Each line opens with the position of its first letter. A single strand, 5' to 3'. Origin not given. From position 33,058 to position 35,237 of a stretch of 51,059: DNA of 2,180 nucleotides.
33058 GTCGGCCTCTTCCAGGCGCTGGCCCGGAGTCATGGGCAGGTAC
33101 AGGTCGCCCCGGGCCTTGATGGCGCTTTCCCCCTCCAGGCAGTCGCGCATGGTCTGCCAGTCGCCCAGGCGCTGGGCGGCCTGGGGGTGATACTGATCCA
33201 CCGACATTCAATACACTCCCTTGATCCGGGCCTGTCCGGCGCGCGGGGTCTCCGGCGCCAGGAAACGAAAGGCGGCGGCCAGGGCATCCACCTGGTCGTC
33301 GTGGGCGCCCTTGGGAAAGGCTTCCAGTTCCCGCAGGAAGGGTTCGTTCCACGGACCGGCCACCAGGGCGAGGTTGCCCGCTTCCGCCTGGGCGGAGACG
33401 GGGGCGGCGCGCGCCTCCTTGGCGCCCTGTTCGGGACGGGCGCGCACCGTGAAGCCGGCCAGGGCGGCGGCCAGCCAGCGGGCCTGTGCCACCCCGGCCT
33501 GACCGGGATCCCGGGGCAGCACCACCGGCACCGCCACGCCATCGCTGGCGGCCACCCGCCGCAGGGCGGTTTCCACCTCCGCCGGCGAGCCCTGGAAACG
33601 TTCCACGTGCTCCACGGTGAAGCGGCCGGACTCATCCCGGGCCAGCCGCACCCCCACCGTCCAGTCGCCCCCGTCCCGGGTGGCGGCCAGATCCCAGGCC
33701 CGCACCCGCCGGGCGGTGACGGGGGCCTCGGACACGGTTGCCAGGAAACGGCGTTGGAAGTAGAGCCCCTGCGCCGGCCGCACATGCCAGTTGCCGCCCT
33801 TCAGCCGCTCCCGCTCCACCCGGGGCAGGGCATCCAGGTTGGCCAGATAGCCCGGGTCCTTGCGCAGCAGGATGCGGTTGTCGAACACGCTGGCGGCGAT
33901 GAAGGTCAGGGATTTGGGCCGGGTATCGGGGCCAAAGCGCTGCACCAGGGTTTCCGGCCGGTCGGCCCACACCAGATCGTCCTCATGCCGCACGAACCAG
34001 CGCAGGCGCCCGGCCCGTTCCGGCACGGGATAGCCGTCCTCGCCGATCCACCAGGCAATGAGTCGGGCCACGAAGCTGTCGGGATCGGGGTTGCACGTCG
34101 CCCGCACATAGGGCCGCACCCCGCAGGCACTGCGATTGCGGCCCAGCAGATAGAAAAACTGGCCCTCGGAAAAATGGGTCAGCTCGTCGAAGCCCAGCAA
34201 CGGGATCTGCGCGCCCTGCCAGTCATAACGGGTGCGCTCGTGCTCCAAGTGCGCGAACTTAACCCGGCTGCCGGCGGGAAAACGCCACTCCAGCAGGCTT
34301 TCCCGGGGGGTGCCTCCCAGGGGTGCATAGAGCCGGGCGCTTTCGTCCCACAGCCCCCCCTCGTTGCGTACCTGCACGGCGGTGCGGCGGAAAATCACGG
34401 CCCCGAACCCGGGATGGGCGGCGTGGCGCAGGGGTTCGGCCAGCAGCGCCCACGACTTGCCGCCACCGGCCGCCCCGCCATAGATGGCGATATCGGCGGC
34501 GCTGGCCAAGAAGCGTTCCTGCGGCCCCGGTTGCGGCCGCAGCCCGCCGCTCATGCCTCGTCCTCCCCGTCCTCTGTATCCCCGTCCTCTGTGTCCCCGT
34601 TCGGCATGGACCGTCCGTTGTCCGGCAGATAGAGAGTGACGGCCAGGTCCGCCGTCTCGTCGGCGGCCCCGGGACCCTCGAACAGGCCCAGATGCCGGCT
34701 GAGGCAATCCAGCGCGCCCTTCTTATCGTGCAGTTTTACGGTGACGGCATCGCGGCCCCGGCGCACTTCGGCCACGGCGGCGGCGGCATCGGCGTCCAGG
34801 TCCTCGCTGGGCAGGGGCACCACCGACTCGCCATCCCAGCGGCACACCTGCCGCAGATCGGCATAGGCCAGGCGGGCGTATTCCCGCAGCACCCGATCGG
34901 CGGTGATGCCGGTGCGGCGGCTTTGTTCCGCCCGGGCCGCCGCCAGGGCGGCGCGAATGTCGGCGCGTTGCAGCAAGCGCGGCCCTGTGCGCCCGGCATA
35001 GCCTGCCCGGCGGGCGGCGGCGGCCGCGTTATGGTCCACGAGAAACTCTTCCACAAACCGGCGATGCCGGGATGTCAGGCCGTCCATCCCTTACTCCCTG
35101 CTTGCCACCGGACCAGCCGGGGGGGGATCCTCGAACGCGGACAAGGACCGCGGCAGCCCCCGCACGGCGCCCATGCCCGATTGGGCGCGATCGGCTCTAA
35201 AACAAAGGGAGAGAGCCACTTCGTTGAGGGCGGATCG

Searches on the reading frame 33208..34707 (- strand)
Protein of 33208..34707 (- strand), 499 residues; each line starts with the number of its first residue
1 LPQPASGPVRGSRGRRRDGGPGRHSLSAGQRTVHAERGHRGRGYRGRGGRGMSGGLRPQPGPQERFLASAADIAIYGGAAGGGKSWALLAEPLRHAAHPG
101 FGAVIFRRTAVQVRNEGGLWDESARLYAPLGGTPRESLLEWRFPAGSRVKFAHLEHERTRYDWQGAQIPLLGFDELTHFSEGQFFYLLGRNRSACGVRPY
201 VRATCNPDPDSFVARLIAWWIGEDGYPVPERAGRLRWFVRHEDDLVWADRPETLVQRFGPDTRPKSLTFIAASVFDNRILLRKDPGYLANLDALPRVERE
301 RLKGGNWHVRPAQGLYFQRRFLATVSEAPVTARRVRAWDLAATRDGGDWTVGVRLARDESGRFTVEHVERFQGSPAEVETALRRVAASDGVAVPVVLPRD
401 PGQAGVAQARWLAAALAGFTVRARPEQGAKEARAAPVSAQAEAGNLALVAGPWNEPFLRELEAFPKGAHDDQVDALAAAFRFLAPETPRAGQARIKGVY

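Call 6: search_protein_families(library=pfam, proteins=[window:33208-34707:-], max_evalue=0.01)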
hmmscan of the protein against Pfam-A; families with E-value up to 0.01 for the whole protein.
window:33208-34707:- (499 aa): 2 families
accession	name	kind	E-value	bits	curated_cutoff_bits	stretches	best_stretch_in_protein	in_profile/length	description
PF03237.21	Terminase_6N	-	3.4e-27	95.9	22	1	75-317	1-208/215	Terminase large subunit, T4likevirus-type, N-terminal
PF17289.8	Terminase_6C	-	4.8e-18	66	22.6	1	337-480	2-152/155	Terminase RNaseH-like domain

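Call 14: find_related_loci(query=window:33208-34707:-, collection=viral_contigs, flank=6000)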
Query window:33208-34707:- (499 aa) in viral_contigs; peptide patterns used: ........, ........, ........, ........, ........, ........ (x = any residue, [..] = any of these).
583 stretches matched a pattern; 578 encode a relative of the query (tblastn E <= 1e-3); the best 80 are kept; 80 distinct loci.
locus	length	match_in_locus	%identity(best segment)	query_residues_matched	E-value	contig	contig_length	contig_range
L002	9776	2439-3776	67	56-499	4e-177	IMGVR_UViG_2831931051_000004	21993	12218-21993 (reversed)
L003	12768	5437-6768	57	49-483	9e-163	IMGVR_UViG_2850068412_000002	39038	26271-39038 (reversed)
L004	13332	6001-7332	57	49-483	2e-162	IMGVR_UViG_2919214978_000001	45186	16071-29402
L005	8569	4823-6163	56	49-483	7e-162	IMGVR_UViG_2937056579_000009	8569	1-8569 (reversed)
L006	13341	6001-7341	56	49-483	8e-162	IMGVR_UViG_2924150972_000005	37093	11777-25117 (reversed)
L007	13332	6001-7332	57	49-483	2e-161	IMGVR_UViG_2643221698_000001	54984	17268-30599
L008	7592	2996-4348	55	56-493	9e-162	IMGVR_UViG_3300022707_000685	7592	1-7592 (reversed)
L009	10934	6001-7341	56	49-483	3e-161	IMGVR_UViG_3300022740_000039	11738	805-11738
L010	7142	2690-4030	56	49-483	1e-161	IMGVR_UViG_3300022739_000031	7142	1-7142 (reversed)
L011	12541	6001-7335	57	56-491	4e-161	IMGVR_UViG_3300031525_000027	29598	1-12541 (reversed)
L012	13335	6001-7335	57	56-491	4e-161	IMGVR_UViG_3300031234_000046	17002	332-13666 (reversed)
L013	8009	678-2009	61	56-484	1e-160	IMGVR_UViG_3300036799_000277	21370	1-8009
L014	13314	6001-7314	57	58-483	3e-160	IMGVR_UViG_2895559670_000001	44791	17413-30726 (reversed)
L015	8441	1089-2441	56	46-483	5e-160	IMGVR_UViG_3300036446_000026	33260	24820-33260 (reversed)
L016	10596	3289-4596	61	56-481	2e-159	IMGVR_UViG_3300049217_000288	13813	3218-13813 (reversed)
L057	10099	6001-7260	61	56-465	7e-155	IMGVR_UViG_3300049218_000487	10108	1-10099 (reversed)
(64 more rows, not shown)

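Call 54: search_protein_families(library=phrogs, proteins=[L002:1250-1829:+, L057:2351-3889:+], max_evalue=0.001)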
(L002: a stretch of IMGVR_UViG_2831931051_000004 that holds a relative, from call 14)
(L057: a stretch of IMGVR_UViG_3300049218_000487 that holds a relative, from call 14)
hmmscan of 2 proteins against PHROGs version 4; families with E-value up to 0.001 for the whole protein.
L002:1250-1829:+ (193 aa): 0 families

L057:2351-3889:+ (512 aa): 0 families

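Call 55: search_dna_similar(query=window:33208-34707:-, collection=phages, mode=protein, max_rows=25)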
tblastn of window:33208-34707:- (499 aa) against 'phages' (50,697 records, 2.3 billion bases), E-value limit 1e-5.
Records with a match: 1533; places in all: 1550; records where one place covers at least 80% of the query: 326.
Best place of each record, by identity: <60% 1533.
By first word of the organism name: Escherichia 350; Pseudomonas 232; Vibrio 148; Salmonella 140; Rheinheimera 115; Acinetobacter 93; Arthrobacter 63; Klebsiella 42; Erwinia 36; Shigella 24; and 59 more.
By host as written in the record: - 212; Rheinheimera sp. BAL341 115; Escherichia coli 101; Pseudomonas aeruginosa 71; Escherichia coli K-12 MG1655 50; Arthrobacter sp. ATCC 21022 46; Acinetobacter baumannii 37; Pseudomonas aeruginosa PAO1 26; and 388 more.
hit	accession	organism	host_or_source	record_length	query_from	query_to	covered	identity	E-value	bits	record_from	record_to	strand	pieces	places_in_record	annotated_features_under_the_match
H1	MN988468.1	Rhizobium phage RHph_TM3_3_3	Rhizobium phaseoli T3_3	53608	58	483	85%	56.6%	2e-130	423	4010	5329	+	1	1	terminase large subunit protein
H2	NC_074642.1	Methanoculleus virus L4768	Methanoculleus bourgensis E02.3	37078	58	479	85%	56.5%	1e-127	415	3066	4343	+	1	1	terminase large subunit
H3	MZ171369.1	Methanoculleus virus Blf4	Methanoculleus bourgensis E02.3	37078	58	479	85%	56.5%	1e-127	415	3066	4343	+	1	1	terminase large subunit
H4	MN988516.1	Rhizobium phage RHph_N28_2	Rhizobium etli N731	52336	58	483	85%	55.7%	1e-127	415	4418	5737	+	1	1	terminase large subunit protein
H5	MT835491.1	Bacteriophage sp.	human fecal samples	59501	58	480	85%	46.8%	8e-101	337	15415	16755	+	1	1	record has no annotation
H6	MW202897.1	Caudoviricetes sp.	Manatee Spring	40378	58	483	85%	44.2%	2e-92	313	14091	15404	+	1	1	large subunit terminase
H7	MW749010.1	Hafnia phage vB_HpaM_SarahDanielle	Hafnia paralvei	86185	58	483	85%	40.2%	2e-70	249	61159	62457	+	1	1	putative terminase large subunit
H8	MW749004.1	Hafnia phage vB_HpaM_Zyzzx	Hafnia paralvei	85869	58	483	85%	40.0%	1e-70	250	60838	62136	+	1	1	putative terminase large subunit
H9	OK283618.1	Listeria phage LPML1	Listeria monocytogenes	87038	58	483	85%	39.9%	1e-49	255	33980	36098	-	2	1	hypothetical protein (x3)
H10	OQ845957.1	Escherichia phage pEC-M719-6WT.1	Escherichia coli M719-6WT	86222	58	483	85%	39.9%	1e-71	253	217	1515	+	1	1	terminase large subunit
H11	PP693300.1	Yersinia phage vB_YenM_P778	Yersinia enterocolitica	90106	58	496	88%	38.7%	1e-73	259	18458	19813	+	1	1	terminase large subunit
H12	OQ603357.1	Erwinia phage Ep030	Erwinia sp. SH30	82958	58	487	86%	39.3%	6e-73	257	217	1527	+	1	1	record has no annotation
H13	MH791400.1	Escherichia phage EcSzw-2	Escherichia coli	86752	58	483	85%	39.7%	2e-70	249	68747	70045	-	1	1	putative terminase large subunit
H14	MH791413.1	Escherichia phage EcSzw_1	Escherichia coli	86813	58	483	85%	39.7%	2e-70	249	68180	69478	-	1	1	putative terminase large subunit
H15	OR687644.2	Salmonella phage PC79-13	sewage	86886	58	483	85%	39.7%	2e-70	249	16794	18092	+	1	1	terminase large subunit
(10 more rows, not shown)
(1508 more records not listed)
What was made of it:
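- The nearest cultured TerL relatives are Rhizobium phages (call 55).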

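Call 56: get_annotated_region(hit=H1, flank=5000)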
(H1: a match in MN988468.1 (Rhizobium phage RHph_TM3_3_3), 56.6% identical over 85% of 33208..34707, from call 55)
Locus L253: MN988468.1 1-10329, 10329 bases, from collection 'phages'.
description: Rhizobium phage RHph_TM3_3_3, complete genome.
organism: Rhizobium phage RHph_TM3_3_3 (NCBI taxid 2509762)
taxonomy: Viruses; Duplodnaviria; Heunggongvirae; Uroviricota; Caudoviricetes
host: Rhizobium phaseoli T3_3; source: agricultural lands; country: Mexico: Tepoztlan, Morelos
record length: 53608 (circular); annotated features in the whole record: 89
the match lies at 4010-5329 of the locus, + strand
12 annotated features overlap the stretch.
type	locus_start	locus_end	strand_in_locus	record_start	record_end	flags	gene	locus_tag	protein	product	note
CDS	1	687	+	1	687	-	-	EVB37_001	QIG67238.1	NusG-like transcription antiterminator protein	GO_process: GO:0032968 - positive regulation of transcription elongation from RNA polymerase II promoter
CDS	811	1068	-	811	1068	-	-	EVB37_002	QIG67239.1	HTH DNA-binding domain-containing protein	GO_function: GO:0003677 - DNA binding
tRNA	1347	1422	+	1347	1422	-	-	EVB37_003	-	tRNA-Met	tRNA-Met(cat)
CDS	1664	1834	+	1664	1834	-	-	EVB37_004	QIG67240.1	hypothetical protein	-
CDS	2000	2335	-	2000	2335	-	-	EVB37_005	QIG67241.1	hypothetical protein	-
CDS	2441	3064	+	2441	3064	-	-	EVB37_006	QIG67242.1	hypothetical protein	-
CDS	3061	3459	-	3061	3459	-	-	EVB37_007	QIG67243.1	hypothetical protein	-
CDS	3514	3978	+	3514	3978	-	-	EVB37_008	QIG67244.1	DUF2280 domain-containing protein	-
CDS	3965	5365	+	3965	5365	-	-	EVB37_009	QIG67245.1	terminase large subunit protein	-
CDS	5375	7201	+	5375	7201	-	-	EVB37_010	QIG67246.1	putative portal protein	-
CDS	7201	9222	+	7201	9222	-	-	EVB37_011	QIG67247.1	hypothetical protein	-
CDS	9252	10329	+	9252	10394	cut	-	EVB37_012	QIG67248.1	putative major head subunit precursor protein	-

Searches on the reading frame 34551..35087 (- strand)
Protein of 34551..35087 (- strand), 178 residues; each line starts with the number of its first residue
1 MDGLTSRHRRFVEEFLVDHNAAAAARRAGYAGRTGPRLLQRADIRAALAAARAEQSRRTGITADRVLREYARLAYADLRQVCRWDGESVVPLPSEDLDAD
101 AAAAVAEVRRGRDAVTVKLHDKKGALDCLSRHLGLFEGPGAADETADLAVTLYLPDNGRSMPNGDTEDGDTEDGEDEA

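Call 6: search_protein_families(library=pfam, proteins=[window:34551-35087:-], max_evalue=0.01)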
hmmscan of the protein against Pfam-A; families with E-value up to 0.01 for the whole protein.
window:34551-35087:- (178 aa): 1 family
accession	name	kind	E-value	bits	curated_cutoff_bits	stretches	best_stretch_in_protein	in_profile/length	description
PF03592.21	Terminase_2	-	6.6e-25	88.8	26.1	1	4-137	1-132/141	Terminase small subunit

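Call 9: search_protein_families(library=phrogs, proteins=[window:34551-35087:-], max_evalue=0.01)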
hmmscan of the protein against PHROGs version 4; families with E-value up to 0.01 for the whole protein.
window:34551-35087:- (178 aa): 4 families
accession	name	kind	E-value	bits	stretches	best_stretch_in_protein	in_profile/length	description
phrog_51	-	head and packaging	5.3e-25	89.6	1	1-137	86-215/261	terminase small subunit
phrog_2606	-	head and packaging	4.5e-17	63.3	2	2-89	87-179/310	terminase small subunit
phrog_17390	-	unknown function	7.7e-06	26.7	1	4-54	3-57/69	-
phrog_641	-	head and packaging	0.00096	20.7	1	4-59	3-62/162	terminase small subunit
